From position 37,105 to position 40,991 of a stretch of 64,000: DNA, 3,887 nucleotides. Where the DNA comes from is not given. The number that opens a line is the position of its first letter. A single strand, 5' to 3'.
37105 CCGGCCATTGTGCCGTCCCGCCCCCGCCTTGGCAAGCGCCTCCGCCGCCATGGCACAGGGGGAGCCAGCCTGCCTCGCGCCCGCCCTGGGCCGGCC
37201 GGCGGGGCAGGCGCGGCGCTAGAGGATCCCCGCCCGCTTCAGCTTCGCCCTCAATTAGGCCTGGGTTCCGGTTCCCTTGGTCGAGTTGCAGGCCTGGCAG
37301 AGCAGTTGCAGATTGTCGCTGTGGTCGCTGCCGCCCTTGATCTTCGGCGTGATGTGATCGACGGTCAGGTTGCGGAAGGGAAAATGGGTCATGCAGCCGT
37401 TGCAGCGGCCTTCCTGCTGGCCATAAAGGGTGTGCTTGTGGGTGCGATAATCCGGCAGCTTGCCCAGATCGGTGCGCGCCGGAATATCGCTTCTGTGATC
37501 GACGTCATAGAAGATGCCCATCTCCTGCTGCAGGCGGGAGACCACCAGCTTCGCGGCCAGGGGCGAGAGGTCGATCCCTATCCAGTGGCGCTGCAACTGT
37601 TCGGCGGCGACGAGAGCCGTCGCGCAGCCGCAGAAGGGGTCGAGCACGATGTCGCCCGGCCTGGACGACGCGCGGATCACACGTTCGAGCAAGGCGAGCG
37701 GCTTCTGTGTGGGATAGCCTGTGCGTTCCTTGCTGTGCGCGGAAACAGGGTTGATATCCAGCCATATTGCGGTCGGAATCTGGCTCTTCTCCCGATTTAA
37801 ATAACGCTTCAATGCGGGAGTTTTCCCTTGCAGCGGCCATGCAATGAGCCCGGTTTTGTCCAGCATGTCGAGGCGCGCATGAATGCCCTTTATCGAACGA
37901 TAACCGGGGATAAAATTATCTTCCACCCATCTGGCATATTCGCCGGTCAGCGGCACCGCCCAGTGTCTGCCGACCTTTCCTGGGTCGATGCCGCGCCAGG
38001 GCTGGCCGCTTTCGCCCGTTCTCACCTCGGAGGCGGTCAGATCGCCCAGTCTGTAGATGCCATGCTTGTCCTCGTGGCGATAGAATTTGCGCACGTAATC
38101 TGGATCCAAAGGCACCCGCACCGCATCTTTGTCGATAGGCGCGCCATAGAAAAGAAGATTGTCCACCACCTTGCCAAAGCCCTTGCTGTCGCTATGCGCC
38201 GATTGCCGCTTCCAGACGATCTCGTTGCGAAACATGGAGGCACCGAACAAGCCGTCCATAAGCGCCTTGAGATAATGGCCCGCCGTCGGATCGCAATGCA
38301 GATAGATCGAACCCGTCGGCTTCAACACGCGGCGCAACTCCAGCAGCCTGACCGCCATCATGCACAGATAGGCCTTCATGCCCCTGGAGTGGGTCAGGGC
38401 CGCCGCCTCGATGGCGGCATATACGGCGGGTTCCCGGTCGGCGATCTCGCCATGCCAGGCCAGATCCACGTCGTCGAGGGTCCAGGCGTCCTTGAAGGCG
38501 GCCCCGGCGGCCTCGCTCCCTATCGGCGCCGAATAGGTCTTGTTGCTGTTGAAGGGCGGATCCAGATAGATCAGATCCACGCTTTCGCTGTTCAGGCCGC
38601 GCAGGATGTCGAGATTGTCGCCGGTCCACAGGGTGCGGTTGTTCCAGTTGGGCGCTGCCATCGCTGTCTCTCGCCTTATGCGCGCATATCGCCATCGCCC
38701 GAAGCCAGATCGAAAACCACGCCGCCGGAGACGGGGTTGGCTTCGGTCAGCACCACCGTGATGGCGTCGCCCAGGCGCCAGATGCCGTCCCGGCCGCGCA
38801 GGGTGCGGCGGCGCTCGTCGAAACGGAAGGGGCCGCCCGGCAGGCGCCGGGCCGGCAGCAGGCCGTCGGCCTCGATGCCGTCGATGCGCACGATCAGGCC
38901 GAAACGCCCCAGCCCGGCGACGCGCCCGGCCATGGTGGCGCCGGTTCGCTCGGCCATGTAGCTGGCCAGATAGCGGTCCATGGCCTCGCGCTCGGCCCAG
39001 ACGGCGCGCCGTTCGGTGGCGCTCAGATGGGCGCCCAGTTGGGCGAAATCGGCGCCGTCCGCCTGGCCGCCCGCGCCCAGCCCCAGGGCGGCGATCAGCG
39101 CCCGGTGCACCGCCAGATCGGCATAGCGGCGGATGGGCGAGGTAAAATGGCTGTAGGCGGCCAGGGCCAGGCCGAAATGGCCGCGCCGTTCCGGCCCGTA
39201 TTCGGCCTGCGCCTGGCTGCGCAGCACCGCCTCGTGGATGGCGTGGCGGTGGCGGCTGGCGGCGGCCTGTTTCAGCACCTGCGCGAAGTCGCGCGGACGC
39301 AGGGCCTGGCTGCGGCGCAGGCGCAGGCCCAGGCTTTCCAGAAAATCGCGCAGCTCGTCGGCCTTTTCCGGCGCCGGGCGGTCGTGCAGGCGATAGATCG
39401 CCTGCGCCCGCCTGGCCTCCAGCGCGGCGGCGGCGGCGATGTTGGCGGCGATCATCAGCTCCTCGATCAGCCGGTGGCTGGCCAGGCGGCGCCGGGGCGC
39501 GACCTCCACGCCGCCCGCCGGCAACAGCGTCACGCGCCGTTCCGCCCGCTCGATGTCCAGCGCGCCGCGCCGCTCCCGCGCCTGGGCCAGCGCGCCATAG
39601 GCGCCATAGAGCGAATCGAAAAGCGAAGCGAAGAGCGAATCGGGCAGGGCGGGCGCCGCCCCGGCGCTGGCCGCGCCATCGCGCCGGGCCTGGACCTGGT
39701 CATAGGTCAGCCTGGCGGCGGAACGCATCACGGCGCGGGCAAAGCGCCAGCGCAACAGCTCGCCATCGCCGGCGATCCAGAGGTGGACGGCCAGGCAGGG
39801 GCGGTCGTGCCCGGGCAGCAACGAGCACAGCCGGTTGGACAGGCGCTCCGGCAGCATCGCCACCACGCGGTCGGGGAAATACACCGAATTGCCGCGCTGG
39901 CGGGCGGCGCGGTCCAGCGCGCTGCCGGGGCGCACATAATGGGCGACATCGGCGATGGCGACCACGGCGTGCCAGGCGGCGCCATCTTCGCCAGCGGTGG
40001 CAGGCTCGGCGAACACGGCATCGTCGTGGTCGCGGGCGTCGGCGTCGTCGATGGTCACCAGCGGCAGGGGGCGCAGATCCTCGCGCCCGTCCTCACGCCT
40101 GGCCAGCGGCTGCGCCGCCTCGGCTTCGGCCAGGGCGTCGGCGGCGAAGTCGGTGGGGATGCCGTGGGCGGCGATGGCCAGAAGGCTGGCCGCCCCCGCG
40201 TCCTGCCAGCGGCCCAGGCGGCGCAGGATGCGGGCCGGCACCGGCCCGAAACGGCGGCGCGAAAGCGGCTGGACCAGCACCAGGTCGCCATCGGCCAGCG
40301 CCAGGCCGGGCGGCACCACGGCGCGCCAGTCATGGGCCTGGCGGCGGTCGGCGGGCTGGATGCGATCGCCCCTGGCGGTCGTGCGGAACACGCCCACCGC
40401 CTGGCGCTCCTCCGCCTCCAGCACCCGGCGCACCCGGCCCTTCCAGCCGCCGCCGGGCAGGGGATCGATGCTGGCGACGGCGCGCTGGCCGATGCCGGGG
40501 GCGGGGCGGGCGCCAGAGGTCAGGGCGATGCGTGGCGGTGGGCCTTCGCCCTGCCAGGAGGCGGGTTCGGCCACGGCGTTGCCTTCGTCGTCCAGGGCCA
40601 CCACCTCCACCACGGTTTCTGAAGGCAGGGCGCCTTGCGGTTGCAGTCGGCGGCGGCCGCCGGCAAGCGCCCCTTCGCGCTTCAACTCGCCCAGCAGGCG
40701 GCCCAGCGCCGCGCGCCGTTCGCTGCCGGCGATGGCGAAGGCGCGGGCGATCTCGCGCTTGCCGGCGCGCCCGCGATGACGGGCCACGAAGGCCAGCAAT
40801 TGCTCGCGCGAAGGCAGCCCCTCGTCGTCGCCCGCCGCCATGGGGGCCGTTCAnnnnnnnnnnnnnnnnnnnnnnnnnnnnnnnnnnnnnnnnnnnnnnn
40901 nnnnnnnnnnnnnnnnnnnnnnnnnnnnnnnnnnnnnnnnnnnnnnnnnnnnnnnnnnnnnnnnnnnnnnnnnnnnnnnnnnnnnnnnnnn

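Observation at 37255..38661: Single-polypeptide DNA methyltransferase-HNH endonuclease fusion inserted into the rnr/topA housekeeping block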

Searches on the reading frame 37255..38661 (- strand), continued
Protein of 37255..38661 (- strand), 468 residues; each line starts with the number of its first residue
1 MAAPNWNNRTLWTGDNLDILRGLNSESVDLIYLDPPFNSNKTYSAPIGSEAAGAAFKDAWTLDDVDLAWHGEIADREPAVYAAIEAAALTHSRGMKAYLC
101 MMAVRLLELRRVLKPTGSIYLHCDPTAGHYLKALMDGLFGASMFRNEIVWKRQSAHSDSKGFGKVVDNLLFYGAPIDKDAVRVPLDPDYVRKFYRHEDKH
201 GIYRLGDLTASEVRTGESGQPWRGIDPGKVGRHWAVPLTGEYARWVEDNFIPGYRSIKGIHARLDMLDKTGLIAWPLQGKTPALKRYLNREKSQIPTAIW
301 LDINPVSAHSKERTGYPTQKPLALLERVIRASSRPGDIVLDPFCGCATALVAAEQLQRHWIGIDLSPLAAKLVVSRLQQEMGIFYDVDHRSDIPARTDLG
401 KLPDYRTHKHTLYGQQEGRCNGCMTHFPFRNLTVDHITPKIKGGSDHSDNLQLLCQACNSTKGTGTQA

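Call 66: fold_search(model_id=the predicted structure, library=pdb)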
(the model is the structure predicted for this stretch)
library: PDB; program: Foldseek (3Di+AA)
matches with E <= 10: 811; with E <= 0.001: 46
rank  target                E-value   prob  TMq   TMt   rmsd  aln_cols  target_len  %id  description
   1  4zcf_B                5.3e-16  1.00  0.43  0.33  11.6       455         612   17  Structural basis of asymmetric DNA methylation and ATP-triggered long-range diffusion by EcoP15I (released 2015-07-29)
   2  4zcf_A                6.4e-16  1.00  0.49  0.38   8.2       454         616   18  Structural basis of asymmetric DNA methylation and ATP-triggered long-range diffusion by EcoP15I (released 2015-07-29)
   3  9c3u_A                4.2e-15  1.00  0.42  0.76   6.5       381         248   19  Crystal structure of DNA N6-Adenine Methyltransferase M.BceJIV from Burkholderia cenocepacia in complex with duplex DN (released 2024-09-11)
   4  8urk_A                7.6e-15  1.00  0.42  0.76   6.5       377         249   19  Crystal structure of DNA N6-Adenine Methyltransferase M.BceJIV from Burkholderia cenocepacia in complex with duplex DN (released 2024-09-11)
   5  9c3s_A                1.9e-14  1.00  0.43  0.77   6.4       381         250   19  Crystal structure of DNA N6-Adenine Methyltransferase M.BceJIV from Burkholderia cenocepacia in complex with duplex DN (released 2024-09-11)
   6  6pbd_B                2.8e-14  1.00  0.36  0.51  16.5       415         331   17  DNA N6-Adenine Methyltransferase CcrM In Complex with Double-Stranded DNA Oligonucleotide Containing Its Recognition S (released 2019-10-23)
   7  8urk_D                3.0e-14  1.00  0.41  0.75   5.3       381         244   20  Crystal structure of DNA N6-Adenine Methyltransferase M.BceJIV from Burkholderia cenocepacia in complex with duplex DN (released 2024-09-11)
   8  6k0w_A                9.1e-14  1.00  0.40  0.36  15.5       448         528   18  DNA methyltransferase in complex with sinefungin (released 2019-12-11)
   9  9c3u_C                1.2e-13  1.00  0.40  0.75   5.3       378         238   19  Crystal structure of DNA N6-Adenine Methyltransferase M.BceJIV from Burkholderia cenocepacia in complex with duplex DN (released 2024-09-11)
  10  1g60_A                1.2e-13  1.00  0.40  0.76   6.4       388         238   18  Crystal Structure of Methyltransferase MboIIa (Moraxella bovis) (released 2002-05-01)
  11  1nw8                  1.2e-13  1.00  0.42  0.70   5.2       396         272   20  Structure of L72P mutant beta class N6-adenine DNA methyltransferase RsrI (released 2003-07-29)
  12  8s9m                  1.2e-13  1.00  0.36  0.67  10.3       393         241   17  DNA cytosine-N4 methyltransferase (residues 79-324) from the Bdelloid rotifer Adineta vaga (released 2023-08-02)
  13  9c3s_C                1.3e-13  1.00  0.42  0.76   5.1       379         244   18  Crystal structure of DNA N6-Adenine Methyltransferase M.BceJIV from Burkholderia cenocepacia in complex with duplex DN (released 2024-09-11)
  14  9c3s_D                1.7e-13  1.00  0.41  0.76   5.4       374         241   19  Crystal structure of DNA N6-Adenine Methyltransferase M.BceJIV from Burkholderia cenocepacia in complex with duplex DN (released 2024-09-11)
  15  8s9o_B                1.7e-13  1.00  0.35  0.70   9.9       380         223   18  DNA cytosine-N4 methyltransferase (residues 61-324) from the Bdelloid rotifer Adineta vaga - P1 crystal form (released 2023-08-02)
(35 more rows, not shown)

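Call 87: search_protein_families(library=pfam, proteins=[L004:7748-7981:+, L166:7789-8004:+, L003:7621-8001:+, L167:7447-7890:+, L004:7218-7613:+, L001:6277-7647:-, L166:10064-10918:+], max_evalue=0.1)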
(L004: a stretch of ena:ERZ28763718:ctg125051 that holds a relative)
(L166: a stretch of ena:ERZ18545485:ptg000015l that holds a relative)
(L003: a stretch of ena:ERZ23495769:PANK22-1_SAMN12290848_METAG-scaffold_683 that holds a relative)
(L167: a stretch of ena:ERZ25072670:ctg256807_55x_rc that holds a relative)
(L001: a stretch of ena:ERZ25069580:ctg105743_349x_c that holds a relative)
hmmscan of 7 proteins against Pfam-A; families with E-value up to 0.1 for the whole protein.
L004:7748-7981:+ (77 aa): 1 family
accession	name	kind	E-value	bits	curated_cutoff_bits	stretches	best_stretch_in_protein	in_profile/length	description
PF09926.15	DUF2158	-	0.00012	22.2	22.3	1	12-29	2-19/50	Uncharacterized small protein (DUF2158)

L166:7789-8004:+ (71 aa): 0 families

L003:7621-8001:+ (126 aa): 2 families
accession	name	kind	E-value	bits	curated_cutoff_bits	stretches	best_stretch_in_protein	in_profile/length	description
PF13975.11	gag-asp_proteas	-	1.8e-06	28.9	28.2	1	24-98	12-91/92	gag-polyprotein putative aspartyl protease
PF13650.11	Asp_protease_2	-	2.2e-05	25.5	24.3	1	23-75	11-66/90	Aspartyl protease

L167:7447-7890:+ (147 aa): 3 families
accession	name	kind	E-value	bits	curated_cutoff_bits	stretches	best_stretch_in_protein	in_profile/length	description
PF13975.11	gag-asp_proteas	-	2.6e-08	34.8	28.2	1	49-127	8-91/92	gag-polyprotein putative aspartyl protease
PF13650.11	Asp_protease_2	-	2.4e-06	28.6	24.3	1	49-101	8-63/90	Aspartyl protease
PF20323.3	DUF6618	-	0.072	13.8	27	0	20-50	42-69/92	Family of unknown function (DUF6618)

L004:7218-7613:+ (131 aa): 1 family
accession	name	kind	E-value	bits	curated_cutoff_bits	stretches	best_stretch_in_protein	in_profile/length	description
PF22091.2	DUF6941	-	1.4e-27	97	27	1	5-124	2-124/125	Family of unknown function (DUF6941)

L001:6277-7647:- (456 aa): 9 families
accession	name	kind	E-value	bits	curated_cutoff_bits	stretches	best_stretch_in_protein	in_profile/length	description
PF12838.12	Fer4_7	-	5.6e-07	30.4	27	1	9-73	2-52/52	4Fe-4S dicluster domain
PF13237.11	Fer4_10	-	7.3e-06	26.3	25.5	1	6-70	6-53/53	4Fe-4S dicluster domain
PF00037.32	Fer4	-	4.5e-05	23.5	21.1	1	5-25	4-24/24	4Fe-4S binding domain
PF13187.11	Fer4_9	-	0.00011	22.6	27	1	8-72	1-50/52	4Fe-4S dicluster domain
PF12797.12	Fer4_2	-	0.00012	22.2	24.5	1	6-20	7-21/22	4Fe-4S binding domain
PF12800.12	Fer4_4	-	0.0043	17.7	24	1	7-21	2-16/17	4Fe-4S binding domain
PF12837.12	Fer4_6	-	0.011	16.1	25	1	3-21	3-21/24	4Fe-4S binding domain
PF13183.11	Fer4_8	-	0.016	16.2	27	1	7-72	3-67/68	4Fe-4S dicluster domain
PF13484.11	Fer4_16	-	0.035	15.3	30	1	9-71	2-65/66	4Fe-4S double cluster binding domain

L166:10064-10918:+ (284 aa): 1 family
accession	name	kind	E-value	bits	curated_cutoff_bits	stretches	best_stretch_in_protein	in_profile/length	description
PF14995.11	TMEM107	-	0.043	14.6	26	1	203-268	31-95/123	Transmembrane protein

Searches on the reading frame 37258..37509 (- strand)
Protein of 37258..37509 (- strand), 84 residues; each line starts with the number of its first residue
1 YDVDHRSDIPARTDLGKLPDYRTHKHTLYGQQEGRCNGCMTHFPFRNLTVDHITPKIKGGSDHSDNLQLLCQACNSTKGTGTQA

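Call 47: search_protein_representatives(protein=window:37258-37509:-)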
Query: 84 residues. Proteins with E-value up to 0.001 (for the whole library): 13184; up to 1e-10: 738; up to 1e-30: 18. The best 150 are listed.
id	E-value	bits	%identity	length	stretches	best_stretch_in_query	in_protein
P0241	1.1e-37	143.8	74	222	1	3-84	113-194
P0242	1.6e-36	140.0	71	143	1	1-83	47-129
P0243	2.6e-36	139.4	72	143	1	2-83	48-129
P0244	7.7e-36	137.9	74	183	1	5-84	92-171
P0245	1.7e-35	136.8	70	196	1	3-84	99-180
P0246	4.5e-35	135.4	72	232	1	2-84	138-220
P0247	8.1e-35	134.6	70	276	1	2-84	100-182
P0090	1.1e-34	134.2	73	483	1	1-81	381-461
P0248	3.7e-34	132.5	73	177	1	5-82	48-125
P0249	1.4e-33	130.6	71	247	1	5-84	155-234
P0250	5.2e-33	128.8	70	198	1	1-80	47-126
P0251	1.3e-32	127.5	70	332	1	2-84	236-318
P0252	1.7e-32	127.2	73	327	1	3-83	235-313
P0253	1.8e-32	127.1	66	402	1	2-84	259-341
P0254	4.2e-32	125.9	70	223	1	1-83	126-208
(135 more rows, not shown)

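Call 49: search_protein_families(library=pfam, alignment_id=A4, max_evalue=0.001)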
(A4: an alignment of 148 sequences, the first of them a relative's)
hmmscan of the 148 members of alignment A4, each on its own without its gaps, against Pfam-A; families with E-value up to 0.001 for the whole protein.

A. member 1, P0241 (222 aa): 3 families
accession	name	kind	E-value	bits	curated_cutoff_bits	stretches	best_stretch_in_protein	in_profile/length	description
PF14279.12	HNH_5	-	2.3e-13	50.3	27.5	1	146-199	1-54/56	HNH endonuclease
PF01844.29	HNH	-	2.1e-12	47.4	21.4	1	146-190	1-46/47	HNH endonuclease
PF01555.25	N6_N4_Mtase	-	0.00042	20.8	26.7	0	76-98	197-219/221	DNA methylase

B. families by the number of members that match (of 148 scanned): 19 families
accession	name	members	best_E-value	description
PF01844.29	HNH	148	2.3e-33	HNH endonuclease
PF14279.12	HNH_5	148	6.1e-30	HNH endonuclease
PF13395.12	HNH_4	87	1.6e-12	HNH endonuclease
PF02945.21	Endonuclease_7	83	9.3e-11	Recombination endonuclease VII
PF01555.25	N6_N4_Mtase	73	4.8e-50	DNA methylase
PF02086.21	MethyltransfD12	5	3.1e-05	D12 class N6 adenine-specific DNA methyltransferase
PF05724.17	TPMT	5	0.00041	Thiopurine S-methyltransferase (TPMT)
PF03602.21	Cons_hypoth95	4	0.00033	Conserved hypothetical protein 95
PF12762.13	DDE_Tnp_IS1595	1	2.6e-13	ISXO2-like transposase domain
PF09926.15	DUF2158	1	4.2e-05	Uncharacterized small protein (DUF2158)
PF13518.12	HTH_28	1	5.6e-05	Helix-turn-helix domain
PF13384.12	HTH_23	1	0.0001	Homeodomain-like domain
PF17980.7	ADD_DNMT3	1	0.00017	DNMT3, cysteine rich ADD domain, GATA1-like zinc finger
PF13847.12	Methyltransf_31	1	0.00028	Methyltransferase domain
PF02796.21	HTH_7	1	0.0003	Helix-turn-helix domain of resolvase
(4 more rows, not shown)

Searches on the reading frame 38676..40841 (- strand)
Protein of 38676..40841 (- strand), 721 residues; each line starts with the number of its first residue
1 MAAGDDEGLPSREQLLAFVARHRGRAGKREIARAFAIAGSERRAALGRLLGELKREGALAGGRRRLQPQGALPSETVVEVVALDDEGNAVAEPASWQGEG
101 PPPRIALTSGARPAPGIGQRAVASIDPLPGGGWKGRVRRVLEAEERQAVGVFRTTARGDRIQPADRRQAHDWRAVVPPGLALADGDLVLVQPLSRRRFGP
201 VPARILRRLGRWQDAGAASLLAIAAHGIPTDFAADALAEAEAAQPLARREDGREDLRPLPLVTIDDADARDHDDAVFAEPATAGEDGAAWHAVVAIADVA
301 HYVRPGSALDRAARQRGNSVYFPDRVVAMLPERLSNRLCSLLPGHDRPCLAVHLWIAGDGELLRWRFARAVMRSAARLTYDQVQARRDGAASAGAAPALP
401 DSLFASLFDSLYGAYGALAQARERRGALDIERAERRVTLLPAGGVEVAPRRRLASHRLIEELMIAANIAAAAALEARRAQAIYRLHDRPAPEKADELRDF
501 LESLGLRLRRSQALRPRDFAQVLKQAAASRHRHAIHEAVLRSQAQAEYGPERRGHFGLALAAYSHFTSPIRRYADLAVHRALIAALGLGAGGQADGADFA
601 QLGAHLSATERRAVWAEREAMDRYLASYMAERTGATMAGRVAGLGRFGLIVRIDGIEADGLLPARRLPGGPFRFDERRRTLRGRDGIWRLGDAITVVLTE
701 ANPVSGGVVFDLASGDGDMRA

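Call 3: search_protein_families(library=pfam, proteins=[window:38676-40841:-], max_evalue=0.01)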
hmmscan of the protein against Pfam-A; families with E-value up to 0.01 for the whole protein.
window:38676-40841:- (721 aa): 2 families
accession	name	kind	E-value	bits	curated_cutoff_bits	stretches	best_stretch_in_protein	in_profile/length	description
PF00773.25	RNB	-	4.3e-92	309.3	29.3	1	253-586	1-324/326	RNB domain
PF17876.7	CSD2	-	0.00014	22.3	26.2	1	162-232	3-73/74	Cold shock domain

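Call 38: find_homologous_proteins(query=window:38676-40841:-, max_evalue=1e-50)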
Query window:38676-40841:- (721 aa): 7997 proteins with E <= 1e-50 among 8000 candidates; the best 120 are listed.
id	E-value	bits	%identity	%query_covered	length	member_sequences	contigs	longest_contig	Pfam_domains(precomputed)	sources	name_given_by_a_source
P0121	0.0e+0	1545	100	100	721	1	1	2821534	PF00773.26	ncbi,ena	-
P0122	0.0e+0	1402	92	99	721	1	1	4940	PF00773.26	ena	-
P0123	0.0e+0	1356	90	99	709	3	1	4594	PF00773.26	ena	-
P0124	0.0e+0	1146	78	99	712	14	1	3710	PF00773.26,PF17876.8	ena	-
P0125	9.2e-283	958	73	92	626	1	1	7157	PF00773.26,PF17876.8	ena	-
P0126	2.1e-264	897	59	99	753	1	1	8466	PF00773.26,PF17876.8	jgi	-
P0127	2.2e-261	887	60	99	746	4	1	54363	PF00773.26,PF17876.8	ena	-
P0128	2.3e-261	887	59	99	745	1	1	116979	PF00773.26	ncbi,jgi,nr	ncbi:MAG: ribonuclease R [Rhodospirillales bacterium]|nr:ribonuclease R [Rhodospirillales bacterium]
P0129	5.3e-261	886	60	99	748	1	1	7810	PF00575.30,PF00773.26,PF17876.8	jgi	jgi:ribonuclease R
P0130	3.9e-255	867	57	99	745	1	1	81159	PF00773.26,PF17876.8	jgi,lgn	jgi:ribonuclease R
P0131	9.8e-255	865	57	99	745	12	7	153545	PF00773.26,PF17876.8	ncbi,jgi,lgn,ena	-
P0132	1.0e-252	859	58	99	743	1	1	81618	PF00575.30,PF00773.26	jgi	-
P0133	1.9e-252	858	61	99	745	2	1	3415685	PF00773.26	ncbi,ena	-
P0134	5.1e-250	850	57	99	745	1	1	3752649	PF00575.30,PF00773.26,PF17876.8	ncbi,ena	-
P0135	8.1e-249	846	59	98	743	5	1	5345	PF00575.30,PF00773.26,PF17876.8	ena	-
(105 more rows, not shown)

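Call 39: find_encoding_contigs(protein=P0122, flank=5000, max_places=2)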
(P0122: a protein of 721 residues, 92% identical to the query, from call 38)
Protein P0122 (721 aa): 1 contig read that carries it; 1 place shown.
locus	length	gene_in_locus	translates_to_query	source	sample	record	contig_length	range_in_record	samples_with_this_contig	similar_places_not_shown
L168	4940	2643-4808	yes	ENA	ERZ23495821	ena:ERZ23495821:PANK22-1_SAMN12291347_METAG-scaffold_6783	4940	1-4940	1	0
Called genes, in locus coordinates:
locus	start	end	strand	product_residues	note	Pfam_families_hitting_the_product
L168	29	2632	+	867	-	PF01751:Toprim, PF01131:Topoisom_bac, PF01396:Zn_ribbon_Top1, PF13368:Toprim_C_rpt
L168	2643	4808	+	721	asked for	PF00773:RNB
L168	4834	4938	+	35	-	?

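Call 40: find_encoding_contigs(protein=P0123, flank=5000, max_places=2)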
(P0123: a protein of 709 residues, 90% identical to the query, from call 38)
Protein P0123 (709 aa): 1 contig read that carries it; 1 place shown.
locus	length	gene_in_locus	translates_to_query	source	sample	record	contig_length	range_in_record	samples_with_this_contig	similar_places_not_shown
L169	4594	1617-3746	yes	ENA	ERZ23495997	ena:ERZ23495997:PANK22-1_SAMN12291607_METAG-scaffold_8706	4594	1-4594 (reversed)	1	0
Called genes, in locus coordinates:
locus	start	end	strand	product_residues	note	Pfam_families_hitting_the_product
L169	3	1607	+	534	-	?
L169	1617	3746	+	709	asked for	PF00773:RNB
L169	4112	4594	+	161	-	?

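Call 41: find_encoding_contigs(protein=P0125, flank=6000, max_places=2)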
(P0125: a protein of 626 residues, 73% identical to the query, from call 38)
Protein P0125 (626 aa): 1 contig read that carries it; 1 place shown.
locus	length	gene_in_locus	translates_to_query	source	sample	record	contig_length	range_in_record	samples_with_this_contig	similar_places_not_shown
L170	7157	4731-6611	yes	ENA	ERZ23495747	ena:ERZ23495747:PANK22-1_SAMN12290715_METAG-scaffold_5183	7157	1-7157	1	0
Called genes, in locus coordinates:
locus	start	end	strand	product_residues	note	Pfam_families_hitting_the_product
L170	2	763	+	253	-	?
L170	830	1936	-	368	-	PF02746:MR_MLE_N, PF13378:MR_MLE_C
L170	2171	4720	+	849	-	PF01751:Toprim, PF01131:Topoisom_bac, PF01396:Zn_ribbon_Top1, PF13368:Toprim_C_rpt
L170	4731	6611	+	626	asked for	PF17876:CSD2, PF00773:RNB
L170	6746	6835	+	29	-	-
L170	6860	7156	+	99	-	?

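Call 42: find_encoding_contigs(protein=P0133, flank=6000, max_places=2)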
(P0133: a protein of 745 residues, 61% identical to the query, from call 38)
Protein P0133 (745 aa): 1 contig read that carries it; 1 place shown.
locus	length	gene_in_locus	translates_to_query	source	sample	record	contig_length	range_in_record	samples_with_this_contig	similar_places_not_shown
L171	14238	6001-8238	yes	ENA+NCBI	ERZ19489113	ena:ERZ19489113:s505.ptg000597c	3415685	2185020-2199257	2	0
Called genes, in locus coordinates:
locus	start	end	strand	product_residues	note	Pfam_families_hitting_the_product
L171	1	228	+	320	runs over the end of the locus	PF02729:OTCace_N, PF00185:OTCace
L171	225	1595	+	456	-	PF01979:Amidohydro_1, PF12890:DHOase, PF07969:Amidohydro_3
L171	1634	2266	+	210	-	PF02660:G3P_acyltransf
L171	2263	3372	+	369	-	PF21102:DprA_N, PF02481:DNA_processg_A, PF17782:WHD_DprA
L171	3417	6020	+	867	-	PF01751:Toprim, PF01131:Topoisom_bac, PF01396:Zn_ribbon_Top1, PF13368:Toprim_C_rpt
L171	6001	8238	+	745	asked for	PF00773:RNB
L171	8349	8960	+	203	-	PF01435:Peptidase_M48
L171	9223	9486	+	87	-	-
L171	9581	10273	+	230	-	PF00293:NUDIX (faint)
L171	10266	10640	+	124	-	PF07690:MFS_1 (weak)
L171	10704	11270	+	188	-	PF07690:MFS_1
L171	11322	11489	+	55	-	PF00471:Ribosomal_L33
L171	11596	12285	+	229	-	-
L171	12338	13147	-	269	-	PF08904:EipB_like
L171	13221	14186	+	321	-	PF00389:2-Hacid_dh, PF02826:2-Hacid_dh_C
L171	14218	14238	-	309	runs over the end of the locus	PF01156:IU_nuc_hydro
